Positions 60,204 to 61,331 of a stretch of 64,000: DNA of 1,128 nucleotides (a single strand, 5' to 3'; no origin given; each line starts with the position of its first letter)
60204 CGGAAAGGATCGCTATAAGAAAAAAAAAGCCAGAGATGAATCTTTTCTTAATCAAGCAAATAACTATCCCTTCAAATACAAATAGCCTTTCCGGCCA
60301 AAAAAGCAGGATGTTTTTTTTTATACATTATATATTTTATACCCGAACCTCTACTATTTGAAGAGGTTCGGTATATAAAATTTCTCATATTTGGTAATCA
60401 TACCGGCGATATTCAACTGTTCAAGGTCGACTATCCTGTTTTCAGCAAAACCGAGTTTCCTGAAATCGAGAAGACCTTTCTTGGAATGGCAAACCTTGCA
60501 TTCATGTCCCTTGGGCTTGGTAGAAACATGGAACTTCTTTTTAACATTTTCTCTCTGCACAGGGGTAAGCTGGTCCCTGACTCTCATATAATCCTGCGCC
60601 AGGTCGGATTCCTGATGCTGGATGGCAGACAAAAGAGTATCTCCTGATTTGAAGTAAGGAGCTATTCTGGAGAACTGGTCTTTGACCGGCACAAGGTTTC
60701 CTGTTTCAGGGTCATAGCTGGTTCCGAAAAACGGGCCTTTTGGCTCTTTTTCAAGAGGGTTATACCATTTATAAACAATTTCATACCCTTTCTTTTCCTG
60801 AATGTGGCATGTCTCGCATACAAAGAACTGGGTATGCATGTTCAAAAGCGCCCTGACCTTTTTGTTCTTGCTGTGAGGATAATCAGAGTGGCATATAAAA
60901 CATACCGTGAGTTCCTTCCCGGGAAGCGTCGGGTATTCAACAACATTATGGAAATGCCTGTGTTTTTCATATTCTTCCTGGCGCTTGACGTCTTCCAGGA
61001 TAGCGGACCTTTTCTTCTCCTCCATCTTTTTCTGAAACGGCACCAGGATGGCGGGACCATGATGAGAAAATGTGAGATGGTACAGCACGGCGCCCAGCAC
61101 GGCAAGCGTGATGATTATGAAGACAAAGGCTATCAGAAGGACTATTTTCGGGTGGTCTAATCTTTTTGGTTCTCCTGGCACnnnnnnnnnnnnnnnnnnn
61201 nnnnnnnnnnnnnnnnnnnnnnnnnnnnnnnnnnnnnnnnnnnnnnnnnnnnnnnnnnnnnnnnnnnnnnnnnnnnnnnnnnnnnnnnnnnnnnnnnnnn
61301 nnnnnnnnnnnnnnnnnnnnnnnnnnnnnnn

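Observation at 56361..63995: Seven-gene operon of multiheme cytochromes, a cytochrome b and an NHL beta-propeller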

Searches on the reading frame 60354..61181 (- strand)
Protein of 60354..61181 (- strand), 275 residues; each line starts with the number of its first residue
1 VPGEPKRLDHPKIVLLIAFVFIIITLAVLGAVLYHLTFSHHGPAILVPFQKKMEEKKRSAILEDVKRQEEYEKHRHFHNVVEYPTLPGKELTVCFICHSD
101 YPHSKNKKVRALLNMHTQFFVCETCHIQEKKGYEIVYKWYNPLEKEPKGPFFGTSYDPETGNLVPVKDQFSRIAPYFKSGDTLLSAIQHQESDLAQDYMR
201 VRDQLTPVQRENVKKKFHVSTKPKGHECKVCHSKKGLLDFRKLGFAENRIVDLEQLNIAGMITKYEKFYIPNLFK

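Call 4: search_protein_families(library=pfam, proteins=[window:60354-61181:-], max_evalue=0.01)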
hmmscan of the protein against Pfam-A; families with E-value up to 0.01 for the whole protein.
window:60354-61181:- (275 aa): 1 family
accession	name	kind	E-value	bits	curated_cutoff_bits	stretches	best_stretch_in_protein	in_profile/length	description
PF14522.11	Cytochrome_C7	-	3.4e-05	24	24.8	0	92-131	14-53/67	Cytochrome c7 and related cytochrome c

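Call 5: search_protein_families(library=ncbifam, proteins=[window:60354-61181:-], max_evalue=0.01)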
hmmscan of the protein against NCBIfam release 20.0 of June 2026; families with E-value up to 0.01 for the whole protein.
window:60354-61181:- (275 aa): 2 families
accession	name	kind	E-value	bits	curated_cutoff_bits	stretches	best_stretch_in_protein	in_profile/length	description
TIGR04315.1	octaheme_Shew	subfamily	1.3e-07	31.1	375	1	89-129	217-253/440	tetrathionate reductase family octaheme c-type cytochrome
TIGR03508.1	decahem_SO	subfamily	0.0048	16.4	192.2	0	90-128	211-250/258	DmsE family decaheme c-type cytochrome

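Call 60: find_homologous_proteins(query=window:60354-61181:-)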
Query window:60354-61181:- (275 aa): 436 proteins with E <= 0.001 among 800 candidates; the best 120 are listed.
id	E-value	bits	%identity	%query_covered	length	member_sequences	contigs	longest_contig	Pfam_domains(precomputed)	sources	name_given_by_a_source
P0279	2.8e-156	537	83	100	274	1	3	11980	PF14522.12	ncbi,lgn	-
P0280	4.0e-150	516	100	81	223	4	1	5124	PF14522.12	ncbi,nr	ncbi:MAG TPA: hypothetical protein ENH04_01445 [Nitrospirae bacterium]|nr:hypothetical protein [Nitr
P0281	1.6e-148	511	79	100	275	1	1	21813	PF14522.12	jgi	jgi:hypothetical protein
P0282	2.4e-148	511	77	100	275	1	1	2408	-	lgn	-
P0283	3.4e-148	510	80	100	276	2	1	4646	PF14522.12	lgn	-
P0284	5.9e-146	503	77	100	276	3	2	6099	PF14522.12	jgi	-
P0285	2.5e-144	497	77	100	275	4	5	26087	PF14522.12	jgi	jgi:DNA-directed RNA polymerase subunit M/transcription elongation factor TFIIS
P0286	5.1e-144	496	77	100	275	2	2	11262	PF14522.12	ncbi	-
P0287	7.8e-144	496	76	100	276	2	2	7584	PF14522.12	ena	-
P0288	1.5e-143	495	77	100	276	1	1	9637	PF14522.12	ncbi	-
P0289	1.6e-143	495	76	100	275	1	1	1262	-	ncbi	-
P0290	9.6e-142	489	75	100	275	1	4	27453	PF14522.12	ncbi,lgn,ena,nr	ncbi:MAG TPA: hypothetical protein ENG83_00380 [Nitrospirae bacterium]|nr:hypothetical protein BMS3A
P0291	3.1e-141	487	77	100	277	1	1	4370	-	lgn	-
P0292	8.3e-141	486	75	100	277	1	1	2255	PF14522.12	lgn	-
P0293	8.5e-141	486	74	100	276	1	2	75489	-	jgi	jgi:DNA-directed RNA polymerase subunit M/transcription elongation factor TFIIS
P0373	7.0e-131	453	72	100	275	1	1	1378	PF03264.20,PF14522.12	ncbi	-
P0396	5.6e-124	431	67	100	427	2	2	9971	PF03264.20,PF14522.12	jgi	jgi:hypothetical protein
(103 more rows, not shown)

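Call 68: predict_structure(alignment_id=A3)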
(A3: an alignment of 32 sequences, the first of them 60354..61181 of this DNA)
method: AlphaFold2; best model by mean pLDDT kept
length: 275 residues; sequences in the alignment: 32
mean_pLDDT: 55.6   pTM: 0.43
mean pLDDT of the five models: 55.6, 55.5, 51.9, 50.2, 49.6
residues with pLDDT >= 90: 0; 70-90: 55; 50-70: 111; < 50: 109
segments of 3 or more residues with pLDDT < 50: 42-83, 93-118, 161-163, 218-223, 227-229, 231-234, 255-275
pLDDT, mean of each block of 10 residues (from residue 1): 52 78 87 68 47 42 39 31 52 42 40 47 61 78 67 54 58 76 71 64 66 54 49 53 59 45 35 31
secondary structure, 60 per line:
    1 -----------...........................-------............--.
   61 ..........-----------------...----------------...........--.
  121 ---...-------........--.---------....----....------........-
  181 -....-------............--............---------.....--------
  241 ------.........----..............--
elements in order: H12-38 H46-57 H60-70 H107-117 E134-141 E154-157 E162-165 E172-179 E182-185 H193-204 H207-218 H228-232 H247-255 H260-273

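Call 83: fold_search(model_id=the predicted structure, library=pdb)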
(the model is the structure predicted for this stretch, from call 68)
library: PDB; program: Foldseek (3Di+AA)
matches with E <= 10: 79; with E <= 0.001: 0
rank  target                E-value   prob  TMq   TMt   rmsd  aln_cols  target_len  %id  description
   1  9vyg_A                8.1e-01  0.04  0.07  0.10  14.3       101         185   14  Cyanopodophage Pan3 tail complex (released 2025-11-26)
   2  8tme_C                1.1e+00  0.06  0.10  0.08  13.9        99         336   12  Cryo-EM structure of CorA in complex with conformation-specific synthetic antibody C18 and 100 uM MgCl2, State MG0.1-1 (released 2025-02-12)
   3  2bbj_A                1.8e+00  0.07  0.11  0.09  13.6        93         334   10  Crystal structure of the CorA Mg2+ transporter (released 2005-12-13)
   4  8uph_A                2.1e+00  0.02  0.08  0.05  31.7       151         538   12  Prf state of Stigmatella aurantiaca bacteriophytochrome 2 (released 2024-09-25)
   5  6lmh_A                2.3e+00  0.01  0.08  0.17  15.5       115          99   15  Structure of an ASFV-derived histone-like protein pA104R (released 2020-05-13)
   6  5jrw_D                2.4e+00  0.06  0.11  0.09  12.6        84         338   12  Crystal structure of Thermotoga maritima mutant D89R/D253R (released 2017-01-25)
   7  8hwi_B                2.9e+00  0.06  0.11  0.14   9.2        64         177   14  Bacterial STING from Larkinella arboricola in complex with 3'3'-c-di-GMP (released 2024-01-03)
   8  3jcg_E                3.0e+00  0.05  0.11  0.09  12.6        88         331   14  Cryo-EM structure of the magnesium channel CorA in the magnesium-free, asymmetric open state I (released 2016-02-17)
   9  5jm8_C                3.2e+00  0.02  0.10  0.05  14.3       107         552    8  The structure of ATP-bound aerobactin synthetase IucA from a hypervirulent pathotype of Klebsiella pneumoniae (released 2016-06-15)
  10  8hwi_A                3.6e+00  0.05  0.11  0.15   9.2        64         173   14  Bacterial STING from Larkinella arboricola in complex with 3'3'-c-di-GMP (released 2024-01-03)
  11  5k2m_H                3.6e+00  0.03  0.10  0.11  13.8        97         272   15  Bifunctional LysX/ArgX from Thermococcus kodakarensis with LysW-gamma-AAA (released 2016-09-07)
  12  8oj3_CO               3.6e+00  0.02  0.08  0.10  12.5        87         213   11  Crystal structure of the Candida albicans 80S ribosome in complex with geneticin G418 (rotated state) (released 2024-10-09)
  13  9eku_A                3.6e+00  0.01  0.10  0.07  19.5       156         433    9  (+)ML-SI3 bound TRPML1-V432A/A433G in a pre-open state (released 2025-06-18)
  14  3jcg_B                3.6e+00  0.01  0.09  0.08  14.3       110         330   11  Cryo-EM structure of the magnesium channel CorA in the magnesium-free, asymmetric open state I (released 2016-02-17)
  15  6wao_A                3.9e+00  0.01  0.09  0.07  19.1       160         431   12  Crystal structure of Arabidopsis thaliana isochorismoyl-glutamate A pyruvoyl-glutamate lyase in complex with (2-(3-car (released 2021-08-04)
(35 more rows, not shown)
